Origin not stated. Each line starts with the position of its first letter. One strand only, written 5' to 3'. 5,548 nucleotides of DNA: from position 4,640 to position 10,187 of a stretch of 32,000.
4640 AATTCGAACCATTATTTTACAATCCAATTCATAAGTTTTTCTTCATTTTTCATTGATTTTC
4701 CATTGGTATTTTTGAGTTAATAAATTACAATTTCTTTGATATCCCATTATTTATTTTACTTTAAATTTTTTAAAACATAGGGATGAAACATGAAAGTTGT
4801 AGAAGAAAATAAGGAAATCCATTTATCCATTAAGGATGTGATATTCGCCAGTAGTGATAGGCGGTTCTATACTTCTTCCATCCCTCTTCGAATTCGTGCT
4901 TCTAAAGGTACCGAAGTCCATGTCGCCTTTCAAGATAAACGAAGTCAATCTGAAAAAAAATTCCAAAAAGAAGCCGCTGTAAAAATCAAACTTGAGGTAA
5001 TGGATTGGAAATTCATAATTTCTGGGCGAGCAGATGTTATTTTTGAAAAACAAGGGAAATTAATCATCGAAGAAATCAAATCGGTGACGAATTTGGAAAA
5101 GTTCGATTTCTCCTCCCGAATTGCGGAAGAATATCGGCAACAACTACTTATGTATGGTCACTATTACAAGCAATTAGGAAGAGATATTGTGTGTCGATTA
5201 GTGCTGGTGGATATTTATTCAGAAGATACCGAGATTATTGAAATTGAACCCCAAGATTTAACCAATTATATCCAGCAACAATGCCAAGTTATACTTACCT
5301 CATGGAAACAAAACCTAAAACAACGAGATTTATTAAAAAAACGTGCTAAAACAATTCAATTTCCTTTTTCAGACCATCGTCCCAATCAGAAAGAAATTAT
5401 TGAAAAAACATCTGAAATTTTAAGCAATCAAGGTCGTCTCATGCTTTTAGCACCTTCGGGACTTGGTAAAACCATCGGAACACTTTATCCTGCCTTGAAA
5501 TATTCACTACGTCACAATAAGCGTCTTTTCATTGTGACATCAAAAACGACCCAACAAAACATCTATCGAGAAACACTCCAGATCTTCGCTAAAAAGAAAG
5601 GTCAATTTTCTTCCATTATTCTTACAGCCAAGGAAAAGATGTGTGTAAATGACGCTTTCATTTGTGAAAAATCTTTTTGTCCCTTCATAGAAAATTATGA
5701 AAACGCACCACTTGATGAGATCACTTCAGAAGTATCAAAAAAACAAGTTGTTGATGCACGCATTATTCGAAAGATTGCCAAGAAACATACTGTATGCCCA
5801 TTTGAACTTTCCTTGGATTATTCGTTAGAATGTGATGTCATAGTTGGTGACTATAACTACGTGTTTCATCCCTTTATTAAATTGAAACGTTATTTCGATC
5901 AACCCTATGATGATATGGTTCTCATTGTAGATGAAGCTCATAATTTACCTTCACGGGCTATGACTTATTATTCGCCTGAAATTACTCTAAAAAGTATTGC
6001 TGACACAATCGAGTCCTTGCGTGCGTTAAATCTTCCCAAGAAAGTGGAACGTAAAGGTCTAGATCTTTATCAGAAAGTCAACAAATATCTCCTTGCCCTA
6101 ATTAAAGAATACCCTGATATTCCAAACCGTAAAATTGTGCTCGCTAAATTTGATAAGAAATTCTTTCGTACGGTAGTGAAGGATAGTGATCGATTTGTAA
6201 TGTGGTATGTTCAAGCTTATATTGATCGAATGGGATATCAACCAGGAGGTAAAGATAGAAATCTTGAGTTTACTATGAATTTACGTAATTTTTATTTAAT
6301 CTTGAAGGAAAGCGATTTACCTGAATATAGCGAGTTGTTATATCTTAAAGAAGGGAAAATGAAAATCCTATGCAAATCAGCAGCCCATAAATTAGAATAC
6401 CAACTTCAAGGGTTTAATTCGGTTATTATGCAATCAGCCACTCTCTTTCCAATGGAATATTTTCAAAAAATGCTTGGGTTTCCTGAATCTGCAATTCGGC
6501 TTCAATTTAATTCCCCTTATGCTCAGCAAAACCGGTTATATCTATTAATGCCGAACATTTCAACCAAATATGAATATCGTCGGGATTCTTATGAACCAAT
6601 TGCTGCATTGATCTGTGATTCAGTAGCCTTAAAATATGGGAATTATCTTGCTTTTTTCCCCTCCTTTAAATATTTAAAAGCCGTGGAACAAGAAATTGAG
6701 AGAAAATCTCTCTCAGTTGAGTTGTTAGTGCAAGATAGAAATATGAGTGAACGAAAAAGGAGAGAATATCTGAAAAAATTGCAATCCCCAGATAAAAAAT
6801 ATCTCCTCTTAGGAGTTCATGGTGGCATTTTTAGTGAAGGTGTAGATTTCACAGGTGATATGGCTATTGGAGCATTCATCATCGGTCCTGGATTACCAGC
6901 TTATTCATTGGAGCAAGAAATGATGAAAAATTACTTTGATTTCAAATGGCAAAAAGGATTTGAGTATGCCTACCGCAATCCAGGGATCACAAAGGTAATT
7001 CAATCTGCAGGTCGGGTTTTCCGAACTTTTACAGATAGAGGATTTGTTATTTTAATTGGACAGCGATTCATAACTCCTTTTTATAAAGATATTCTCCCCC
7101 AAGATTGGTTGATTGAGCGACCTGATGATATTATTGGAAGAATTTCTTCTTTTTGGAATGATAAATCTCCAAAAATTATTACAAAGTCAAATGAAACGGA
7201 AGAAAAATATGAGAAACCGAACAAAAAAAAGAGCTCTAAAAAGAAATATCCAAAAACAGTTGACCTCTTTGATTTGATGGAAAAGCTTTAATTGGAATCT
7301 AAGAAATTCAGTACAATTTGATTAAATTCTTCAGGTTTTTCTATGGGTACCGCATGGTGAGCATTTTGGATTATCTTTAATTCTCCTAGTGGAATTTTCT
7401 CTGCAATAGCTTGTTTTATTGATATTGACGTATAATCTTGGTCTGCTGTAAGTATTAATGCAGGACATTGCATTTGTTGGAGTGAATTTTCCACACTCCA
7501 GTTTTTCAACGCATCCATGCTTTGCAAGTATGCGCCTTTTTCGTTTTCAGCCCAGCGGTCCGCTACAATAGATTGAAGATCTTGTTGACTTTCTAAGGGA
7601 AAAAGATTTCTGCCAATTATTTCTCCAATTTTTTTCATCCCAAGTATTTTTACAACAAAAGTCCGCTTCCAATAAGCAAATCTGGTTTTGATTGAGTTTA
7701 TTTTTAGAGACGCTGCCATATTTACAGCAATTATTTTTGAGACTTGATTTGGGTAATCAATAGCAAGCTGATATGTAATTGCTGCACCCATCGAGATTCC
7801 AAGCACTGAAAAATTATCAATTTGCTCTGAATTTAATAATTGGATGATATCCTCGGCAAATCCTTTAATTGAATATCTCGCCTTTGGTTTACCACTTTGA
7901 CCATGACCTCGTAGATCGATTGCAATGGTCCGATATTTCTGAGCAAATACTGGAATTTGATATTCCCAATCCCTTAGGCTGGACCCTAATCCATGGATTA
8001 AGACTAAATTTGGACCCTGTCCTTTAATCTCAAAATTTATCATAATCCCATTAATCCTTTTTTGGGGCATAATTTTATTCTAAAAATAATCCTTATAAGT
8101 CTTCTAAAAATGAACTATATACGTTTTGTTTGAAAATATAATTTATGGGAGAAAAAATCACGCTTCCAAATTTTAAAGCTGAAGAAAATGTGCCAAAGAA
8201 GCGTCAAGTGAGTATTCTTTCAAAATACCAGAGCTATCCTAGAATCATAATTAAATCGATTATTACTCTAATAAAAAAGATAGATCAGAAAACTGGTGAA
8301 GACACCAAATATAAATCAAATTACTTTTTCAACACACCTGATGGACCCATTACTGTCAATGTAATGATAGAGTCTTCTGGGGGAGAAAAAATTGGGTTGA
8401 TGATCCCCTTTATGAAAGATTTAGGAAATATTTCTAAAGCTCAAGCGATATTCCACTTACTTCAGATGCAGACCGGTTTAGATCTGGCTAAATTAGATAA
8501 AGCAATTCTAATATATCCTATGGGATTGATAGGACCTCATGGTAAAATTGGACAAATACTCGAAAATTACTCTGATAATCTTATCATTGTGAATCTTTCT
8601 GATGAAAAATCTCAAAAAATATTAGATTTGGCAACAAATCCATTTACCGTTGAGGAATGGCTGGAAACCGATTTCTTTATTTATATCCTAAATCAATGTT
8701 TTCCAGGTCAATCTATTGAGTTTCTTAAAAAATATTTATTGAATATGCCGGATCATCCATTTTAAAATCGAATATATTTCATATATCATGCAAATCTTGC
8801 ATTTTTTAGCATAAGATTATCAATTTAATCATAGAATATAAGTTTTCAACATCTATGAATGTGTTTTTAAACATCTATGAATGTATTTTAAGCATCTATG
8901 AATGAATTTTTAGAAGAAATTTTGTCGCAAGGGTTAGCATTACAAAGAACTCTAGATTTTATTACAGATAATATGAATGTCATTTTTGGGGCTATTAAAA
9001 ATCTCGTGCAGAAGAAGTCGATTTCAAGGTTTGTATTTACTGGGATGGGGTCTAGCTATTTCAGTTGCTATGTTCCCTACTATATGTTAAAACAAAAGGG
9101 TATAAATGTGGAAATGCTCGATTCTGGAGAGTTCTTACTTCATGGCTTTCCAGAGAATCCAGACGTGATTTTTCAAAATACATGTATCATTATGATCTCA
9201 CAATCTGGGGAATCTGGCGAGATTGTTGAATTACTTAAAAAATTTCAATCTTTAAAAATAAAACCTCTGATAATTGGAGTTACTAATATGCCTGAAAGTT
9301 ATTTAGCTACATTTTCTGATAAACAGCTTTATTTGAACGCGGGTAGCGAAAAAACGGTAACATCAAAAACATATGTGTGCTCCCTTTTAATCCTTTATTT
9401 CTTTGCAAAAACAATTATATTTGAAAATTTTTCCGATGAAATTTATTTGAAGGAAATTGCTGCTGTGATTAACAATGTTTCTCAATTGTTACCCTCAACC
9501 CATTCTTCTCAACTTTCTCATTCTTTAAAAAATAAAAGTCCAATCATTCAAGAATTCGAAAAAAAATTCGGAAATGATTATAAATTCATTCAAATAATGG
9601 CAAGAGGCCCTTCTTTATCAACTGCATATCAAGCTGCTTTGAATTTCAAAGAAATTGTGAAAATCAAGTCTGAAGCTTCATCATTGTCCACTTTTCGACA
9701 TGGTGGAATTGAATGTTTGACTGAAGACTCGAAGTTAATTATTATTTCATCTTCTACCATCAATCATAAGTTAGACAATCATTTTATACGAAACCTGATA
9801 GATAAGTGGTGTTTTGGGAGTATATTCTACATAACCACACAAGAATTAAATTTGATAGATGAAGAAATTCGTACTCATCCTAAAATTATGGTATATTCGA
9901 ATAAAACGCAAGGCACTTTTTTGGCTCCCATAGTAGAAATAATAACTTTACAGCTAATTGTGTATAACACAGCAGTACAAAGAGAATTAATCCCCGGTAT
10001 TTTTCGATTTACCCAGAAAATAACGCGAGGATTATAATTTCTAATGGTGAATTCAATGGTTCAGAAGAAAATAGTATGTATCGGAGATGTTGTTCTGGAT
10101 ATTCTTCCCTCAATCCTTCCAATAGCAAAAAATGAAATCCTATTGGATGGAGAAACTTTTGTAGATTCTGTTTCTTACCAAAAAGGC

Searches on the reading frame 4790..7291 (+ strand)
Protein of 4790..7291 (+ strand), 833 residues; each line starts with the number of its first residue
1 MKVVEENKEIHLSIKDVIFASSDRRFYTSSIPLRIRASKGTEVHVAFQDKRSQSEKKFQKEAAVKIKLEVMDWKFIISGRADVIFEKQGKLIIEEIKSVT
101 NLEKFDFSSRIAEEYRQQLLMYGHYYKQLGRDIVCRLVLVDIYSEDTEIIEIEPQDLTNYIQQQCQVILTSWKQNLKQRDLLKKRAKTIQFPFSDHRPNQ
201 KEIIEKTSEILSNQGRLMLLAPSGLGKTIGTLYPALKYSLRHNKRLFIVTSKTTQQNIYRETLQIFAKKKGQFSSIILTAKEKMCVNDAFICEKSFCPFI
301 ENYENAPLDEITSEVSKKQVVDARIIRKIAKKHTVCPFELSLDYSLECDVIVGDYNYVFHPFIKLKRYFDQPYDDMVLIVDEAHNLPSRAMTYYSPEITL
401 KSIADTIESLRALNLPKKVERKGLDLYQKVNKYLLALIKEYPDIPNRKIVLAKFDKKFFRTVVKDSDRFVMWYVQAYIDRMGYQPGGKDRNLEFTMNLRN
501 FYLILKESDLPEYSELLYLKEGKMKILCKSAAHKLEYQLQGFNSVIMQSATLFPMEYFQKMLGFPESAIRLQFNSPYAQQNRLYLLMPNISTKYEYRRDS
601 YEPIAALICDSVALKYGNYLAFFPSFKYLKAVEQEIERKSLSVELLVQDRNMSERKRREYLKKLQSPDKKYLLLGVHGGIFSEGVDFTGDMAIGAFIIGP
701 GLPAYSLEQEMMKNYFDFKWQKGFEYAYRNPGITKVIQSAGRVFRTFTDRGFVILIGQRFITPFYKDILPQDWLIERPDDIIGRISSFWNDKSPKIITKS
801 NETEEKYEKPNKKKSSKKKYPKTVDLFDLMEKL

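Call 36: search_protein_families(library=pfam, proteins=[window:4790-7291:+], max_evalue=0.001)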
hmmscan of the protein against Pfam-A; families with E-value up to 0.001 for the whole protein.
window:4790-7291:+ (833 aa): 4 families
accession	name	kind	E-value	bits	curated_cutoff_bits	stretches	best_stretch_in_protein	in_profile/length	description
PF13307.12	Helicase_C_2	-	1.2e-33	117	25.3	1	611-773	4-167/170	Helicase C-terminal domain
PF06733.21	DEAD_2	-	4.8e-14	52.8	21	1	280-402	53-171/172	DEAD_2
PF04851.21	ResIII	-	1.4e-07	32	22.5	1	196-405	4-148/164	Type III restriction enzyme, res subunit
PF00270.35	DEAD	-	2.2e-06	28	26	1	198-276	2-79/167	DEAD/DEAH box helicase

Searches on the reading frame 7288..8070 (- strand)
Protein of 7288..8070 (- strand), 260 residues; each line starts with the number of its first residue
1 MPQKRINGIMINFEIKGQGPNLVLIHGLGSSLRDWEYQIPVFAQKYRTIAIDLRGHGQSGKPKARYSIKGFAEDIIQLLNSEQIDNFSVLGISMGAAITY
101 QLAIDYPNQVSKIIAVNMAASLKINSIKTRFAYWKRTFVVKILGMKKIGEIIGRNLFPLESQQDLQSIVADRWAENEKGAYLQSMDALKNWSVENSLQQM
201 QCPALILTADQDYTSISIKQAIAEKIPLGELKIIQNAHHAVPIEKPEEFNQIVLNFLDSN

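Call 36: search_protein_families(library=pfam, proteins=[window:7288-8070:-], max_evalue=0.001)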
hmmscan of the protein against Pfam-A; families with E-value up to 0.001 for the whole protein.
window:7288-8070:- (260 aa): 5 families
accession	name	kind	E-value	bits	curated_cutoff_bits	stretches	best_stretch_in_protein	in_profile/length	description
PF00561.26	Abhydrolase_1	-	6.5e-25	88.6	25.8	1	20-246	1-245/245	alpha/beta hydrolase fold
PF12697.13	Abhydrolase_6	-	2e-17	65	26.3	1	22-251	1-216/217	Alpha/beta hydrolase family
PF12146.15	Hydrolase_4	-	1.9e-16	60.6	27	1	22-245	7-238/239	Serine aminopeptidase, S33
PF03096.20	Ndr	-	2.2e-07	30.4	23.3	1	66-212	80-230/283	Ndr family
PF02230.22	Abhydrolase_2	-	0.00038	20.8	23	0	85-144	105-164/217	Phospholipase/Carboxylesterase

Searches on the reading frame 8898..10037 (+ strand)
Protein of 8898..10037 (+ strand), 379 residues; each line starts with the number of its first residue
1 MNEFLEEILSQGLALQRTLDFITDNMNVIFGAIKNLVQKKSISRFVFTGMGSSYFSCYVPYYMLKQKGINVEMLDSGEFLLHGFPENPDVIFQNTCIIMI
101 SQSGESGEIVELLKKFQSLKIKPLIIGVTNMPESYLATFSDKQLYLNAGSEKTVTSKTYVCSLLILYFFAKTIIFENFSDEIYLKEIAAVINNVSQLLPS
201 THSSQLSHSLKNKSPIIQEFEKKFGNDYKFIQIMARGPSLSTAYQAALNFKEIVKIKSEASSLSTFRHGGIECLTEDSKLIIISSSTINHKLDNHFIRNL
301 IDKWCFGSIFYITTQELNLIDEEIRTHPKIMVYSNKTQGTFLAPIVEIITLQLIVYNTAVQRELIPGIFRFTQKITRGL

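Call 36: search_protein_families(library=pfam, proteins=[window:8898-10037:+], max_evalue=0.001)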
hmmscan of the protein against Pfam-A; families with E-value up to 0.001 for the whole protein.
window:8898-10037:+ (379 aa): 1 family
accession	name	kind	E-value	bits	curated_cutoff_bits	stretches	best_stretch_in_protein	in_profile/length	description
PF01380.27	SIS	-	8.1e-21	74.6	25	2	44-161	7-125/131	SIS domain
